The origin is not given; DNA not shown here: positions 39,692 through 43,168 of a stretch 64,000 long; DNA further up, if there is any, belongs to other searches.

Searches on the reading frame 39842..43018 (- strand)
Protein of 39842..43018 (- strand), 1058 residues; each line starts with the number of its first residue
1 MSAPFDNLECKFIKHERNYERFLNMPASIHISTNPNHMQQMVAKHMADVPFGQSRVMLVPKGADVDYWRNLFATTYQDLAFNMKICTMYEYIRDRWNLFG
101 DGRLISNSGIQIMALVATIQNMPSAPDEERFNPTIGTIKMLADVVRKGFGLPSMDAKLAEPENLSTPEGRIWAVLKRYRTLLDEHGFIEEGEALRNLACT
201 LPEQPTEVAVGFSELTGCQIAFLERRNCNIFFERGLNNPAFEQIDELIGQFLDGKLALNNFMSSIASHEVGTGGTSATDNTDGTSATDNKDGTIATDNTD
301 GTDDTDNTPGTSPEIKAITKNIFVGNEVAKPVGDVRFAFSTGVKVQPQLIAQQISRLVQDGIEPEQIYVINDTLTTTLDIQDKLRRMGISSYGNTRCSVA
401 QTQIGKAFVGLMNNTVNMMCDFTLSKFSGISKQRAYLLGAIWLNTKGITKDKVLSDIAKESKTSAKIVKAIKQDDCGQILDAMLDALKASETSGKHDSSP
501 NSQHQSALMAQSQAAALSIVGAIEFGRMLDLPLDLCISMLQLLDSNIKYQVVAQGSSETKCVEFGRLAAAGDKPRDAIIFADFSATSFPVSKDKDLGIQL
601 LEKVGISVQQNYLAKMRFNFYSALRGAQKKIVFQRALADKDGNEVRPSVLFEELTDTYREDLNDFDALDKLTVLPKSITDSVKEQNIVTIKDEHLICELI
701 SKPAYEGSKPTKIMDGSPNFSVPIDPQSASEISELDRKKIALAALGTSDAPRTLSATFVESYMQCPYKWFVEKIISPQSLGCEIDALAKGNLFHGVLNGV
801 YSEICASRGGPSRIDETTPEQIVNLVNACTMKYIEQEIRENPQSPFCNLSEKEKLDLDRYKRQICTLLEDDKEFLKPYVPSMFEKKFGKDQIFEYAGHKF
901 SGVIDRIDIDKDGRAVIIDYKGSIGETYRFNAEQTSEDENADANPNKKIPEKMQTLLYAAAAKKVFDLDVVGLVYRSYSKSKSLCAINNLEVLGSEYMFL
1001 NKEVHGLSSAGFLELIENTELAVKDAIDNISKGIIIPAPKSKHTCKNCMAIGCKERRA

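Call 47: search_protein_families(library=pfam, proteins=[window:39842-43018:-], max_evalue=0.00001)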
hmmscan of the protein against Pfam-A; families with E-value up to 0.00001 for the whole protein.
window:39842-43018:- (1058 aa): 1 family
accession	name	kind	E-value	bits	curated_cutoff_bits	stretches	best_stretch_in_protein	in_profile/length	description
PF12705.13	PDDEXK_1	-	1.4e-21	78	22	1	753-1049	1-241/247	PD-(D/E)XK nuclease superfamily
